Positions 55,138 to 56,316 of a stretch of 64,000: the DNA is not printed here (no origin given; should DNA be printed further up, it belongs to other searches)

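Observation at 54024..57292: NAD+ salvage/ADP-ribose-processing operon: NadM-Nudix fusion with an MBL-fold hydrolase and an unassigned 420-aa protein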

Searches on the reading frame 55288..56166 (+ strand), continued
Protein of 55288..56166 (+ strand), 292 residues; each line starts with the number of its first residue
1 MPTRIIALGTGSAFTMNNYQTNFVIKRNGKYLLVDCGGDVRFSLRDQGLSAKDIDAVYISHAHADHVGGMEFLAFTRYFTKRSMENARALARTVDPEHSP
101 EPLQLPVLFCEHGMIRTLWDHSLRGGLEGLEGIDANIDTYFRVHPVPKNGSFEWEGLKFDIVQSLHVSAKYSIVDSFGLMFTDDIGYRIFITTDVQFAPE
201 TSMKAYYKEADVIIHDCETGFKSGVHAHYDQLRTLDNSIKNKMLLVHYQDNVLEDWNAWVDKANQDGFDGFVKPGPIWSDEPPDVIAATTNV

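Call 86: find_encoding_contigs(protein=P0212, flank=8000, max_places=2)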
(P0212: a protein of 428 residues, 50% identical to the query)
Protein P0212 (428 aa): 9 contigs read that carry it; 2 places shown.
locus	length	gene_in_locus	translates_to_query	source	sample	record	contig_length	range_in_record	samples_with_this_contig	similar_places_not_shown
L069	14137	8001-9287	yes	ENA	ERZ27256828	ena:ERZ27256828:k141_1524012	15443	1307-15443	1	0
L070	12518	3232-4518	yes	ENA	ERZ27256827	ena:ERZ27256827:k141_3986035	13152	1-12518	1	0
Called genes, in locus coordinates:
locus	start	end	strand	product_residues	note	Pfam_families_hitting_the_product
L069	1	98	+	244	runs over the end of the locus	-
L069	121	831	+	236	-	PF10979:DUF2786, PF23771:DUF7168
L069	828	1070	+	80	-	-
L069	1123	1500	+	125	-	-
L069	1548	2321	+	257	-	-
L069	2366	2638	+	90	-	-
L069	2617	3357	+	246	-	PF10979:DUF2786, PF23771:DUF7168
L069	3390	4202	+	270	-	PF02735:Ku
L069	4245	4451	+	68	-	-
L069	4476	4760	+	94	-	-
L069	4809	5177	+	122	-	-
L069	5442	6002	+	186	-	-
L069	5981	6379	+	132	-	-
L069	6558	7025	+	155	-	-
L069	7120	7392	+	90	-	-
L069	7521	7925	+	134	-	-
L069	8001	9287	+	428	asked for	PF00293:NUDIX, PF23023:Anti-Pycsar_Apyc1, PF00753:Lactamase_B, PF12706:Lactamase_B_2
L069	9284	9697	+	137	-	-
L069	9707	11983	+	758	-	-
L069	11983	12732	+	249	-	PF01844:HNH (weak), PF14279:HNH_5 (weak)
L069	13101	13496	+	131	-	-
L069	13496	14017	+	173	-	PF01844:HNH, PF14279:HNH_5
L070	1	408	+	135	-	?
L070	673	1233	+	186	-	-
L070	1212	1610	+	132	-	-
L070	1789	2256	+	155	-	-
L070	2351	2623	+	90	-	-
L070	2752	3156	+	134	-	-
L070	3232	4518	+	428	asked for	PF00293:NUDIX, PF23023:Anti-Pycsar_Apyc1, PF00753:Lactamase_B, PF12706:Lactamase_B_2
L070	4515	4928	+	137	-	-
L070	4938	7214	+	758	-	-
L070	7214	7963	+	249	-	PF01844:HNH (weak), PF14279:HNH_5 (weak)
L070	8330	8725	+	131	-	-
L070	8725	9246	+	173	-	PF01844:HNH, PF14279:HNH_5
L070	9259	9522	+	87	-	-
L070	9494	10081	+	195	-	-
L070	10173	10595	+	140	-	-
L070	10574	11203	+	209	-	-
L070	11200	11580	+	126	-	-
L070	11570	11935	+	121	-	-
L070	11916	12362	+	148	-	-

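Call 93: find_related_loci(query=A7, collection=viral_contigs, flank=5000)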
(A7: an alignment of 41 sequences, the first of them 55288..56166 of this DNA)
Query A7 (292 aa) in viral_contigs; peptide patterns used: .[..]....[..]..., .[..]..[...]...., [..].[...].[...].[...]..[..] (x = any residue, [..] = any of these).
144 stretches matched a pattern; 89 encode a relative of the query (tblastn E <= 1e-3); the best 80 are kept; 80 distinct loci.
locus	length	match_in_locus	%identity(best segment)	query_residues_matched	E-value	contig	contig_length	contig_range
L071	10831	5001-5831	77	1-285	6e-148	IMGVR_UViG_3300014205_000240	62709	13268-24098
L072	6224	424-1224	71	3-279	3e-133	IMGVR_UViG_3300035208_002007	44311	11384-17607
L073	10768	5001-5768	58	4-279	8e-102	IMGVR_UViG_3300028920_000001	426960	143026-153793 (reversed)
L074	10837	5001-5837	62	1-281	1e-112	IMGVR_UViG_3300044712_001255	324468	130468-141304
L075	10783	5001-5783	54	1-275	9e-96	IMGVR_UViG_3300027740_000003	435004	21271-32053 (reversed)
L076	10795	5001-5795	50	4-279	1e-89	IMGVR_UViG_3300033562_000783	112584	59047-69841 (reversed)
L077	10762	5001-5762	48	4-277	5e-81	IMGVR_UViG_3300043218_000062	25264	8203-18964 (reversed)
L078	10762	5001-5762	48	4-277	5e-81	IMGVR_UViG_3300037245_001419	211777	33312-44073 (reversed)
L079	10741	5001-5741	49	8-275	2e-79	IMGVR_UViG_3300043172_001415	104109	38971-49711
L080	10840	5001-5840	58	4-279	6e-106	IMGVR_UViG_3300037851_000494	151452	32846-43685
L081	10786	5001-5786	45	4-277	7e-70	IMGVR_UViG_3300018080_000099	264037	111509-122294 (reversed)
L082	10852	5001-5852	43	4-278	9e-69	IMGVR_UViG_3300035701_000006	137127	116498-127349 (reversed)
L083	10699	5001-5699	49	4-255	6e-69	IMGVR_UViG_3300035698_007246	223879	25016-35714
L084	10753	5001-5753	45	8-278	7e-69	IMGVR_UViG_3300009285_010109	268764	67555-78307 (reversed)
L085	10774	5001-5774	44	4-275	1e-68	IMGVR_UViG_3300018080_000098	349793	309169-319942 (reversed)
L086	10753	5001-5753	43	4-275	3e-68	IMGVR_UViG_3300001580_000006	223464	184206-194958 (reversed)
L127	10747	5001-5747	37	4-272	4e-44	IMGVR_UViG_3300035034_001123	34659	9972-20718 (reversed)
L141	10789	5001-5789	32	5-275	3e-28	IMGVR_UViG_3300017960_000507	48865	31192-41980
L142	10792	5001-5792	30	4-278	7e-28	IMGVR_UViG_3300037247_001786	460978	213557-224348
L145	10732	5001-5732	31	1-272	2e-27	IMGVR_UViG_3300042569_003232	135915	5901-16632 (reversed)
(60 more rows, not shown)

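Call 95: search_protein_families(library=pfam, proteins=[L077:6344-7273:+, L079:6880-7851:+, L142:6213-6701:+, L145:5796-6344:+, L127:8266-8805:+, L141:1842-2411:+, L076:3414-3857:-, L086:2963-3409:+], max_evalue=0.001)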
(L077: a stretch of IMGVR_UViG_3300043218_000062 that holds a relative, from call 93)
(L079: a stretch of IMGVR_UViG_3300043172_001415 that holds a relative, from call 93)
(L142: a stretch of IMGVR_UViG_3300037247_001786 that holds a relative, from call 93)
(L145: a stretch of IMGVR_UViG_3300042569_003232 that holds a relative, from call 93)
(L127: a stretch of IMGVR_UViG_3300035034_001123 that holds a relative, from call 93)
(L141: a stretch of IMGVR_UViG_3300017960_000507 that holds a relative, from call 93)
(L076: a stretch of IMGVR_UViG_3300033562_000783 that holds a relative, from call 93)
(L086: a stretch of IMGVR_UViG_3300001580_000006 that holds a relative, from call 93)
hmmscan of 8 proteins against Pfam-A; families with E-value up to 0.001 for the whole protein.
L077:6344-7273:+ (309 aa): 1 family
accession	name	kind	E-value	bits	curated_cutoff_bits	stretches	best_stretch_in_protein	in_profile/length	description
PF00293.34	NUDIX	-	1.1e-13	51.8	21.1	1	174-302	5-133/134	NUDIX domain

L079:6880-7851:+ (323 aa): 2 families
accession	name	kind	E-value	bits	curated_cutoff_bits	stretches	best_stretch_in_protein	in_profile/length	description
PF00293.34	NUDIX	-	1.1e-13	51.8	21.1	1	186-314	5-133/134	NUDIX domain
PF01467.32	CTP_transf_like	-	7e-05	23.5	21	1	30-84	2-57/133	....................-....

L142:6213-6701:+ (162 aa): 1 family
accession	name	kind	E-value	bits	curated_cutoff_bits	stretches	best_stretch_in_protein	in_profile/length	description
PF08719.17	NADAR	-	6.1e-46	157.1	35.1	1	17-160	3-160/163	NADAR domain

L145:5796-6344:+ (182 aa): 1 family
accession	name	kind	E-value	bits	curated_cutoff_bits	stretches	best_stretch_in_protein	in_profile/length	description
PF08719.17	NADAR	-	4e-25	89.4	35.1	1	36-169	9-162/163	NADAR domain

L127:8266-8805:+ (179 aa): 2 families
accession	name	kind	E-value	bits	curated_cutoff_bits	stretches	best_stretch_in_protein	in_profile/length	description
PF00293.34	NUDIX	-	7e-15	55.7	21.1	1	19-138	15-121/134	NUDIX domain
PF22327.2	Nudt16-like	-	0.00011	22.6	27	1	37-97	32-94/161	U8 snoRNA-decapping enzyme-like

L141:1842-2411:+ (189 aa): 1 family
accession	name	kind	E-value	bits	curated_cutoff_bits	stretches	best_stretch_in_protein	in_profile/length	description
PF00293.34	NUDIX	-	8.7e-16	58.6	21.1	1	46-110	4-67/134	NUDIX domain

L076:3414-3857:- (147 aa): 1 family
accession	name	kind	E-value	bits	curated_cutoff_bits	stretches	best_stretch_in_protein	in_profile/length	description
PF08719.17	NADAR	-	8.1e-19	68.9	35.1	1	7-141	7-162/163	NADAR domain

L086:2963-3409:+ (148 aa): 2 families
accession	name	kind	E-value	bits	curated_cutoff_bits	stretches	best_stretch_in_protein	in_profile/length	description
PF08719.17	NADAR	-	3.5e-27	96.1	35.1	1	8-144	9-163/163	NADAR domain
PF08010.17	Phage_30_3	-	0.001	19.4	36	0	11-101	6-89/138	Bacteriophage protein GP30.3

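Call 96: search_protein_families(library=padloc, proteins=[window:55288-56166:+], max_evalue=0.001)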
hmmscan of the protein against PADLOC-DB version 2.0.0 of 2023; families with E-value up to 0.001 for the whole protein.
window:55288-56166:+ (292 aa): 0 families
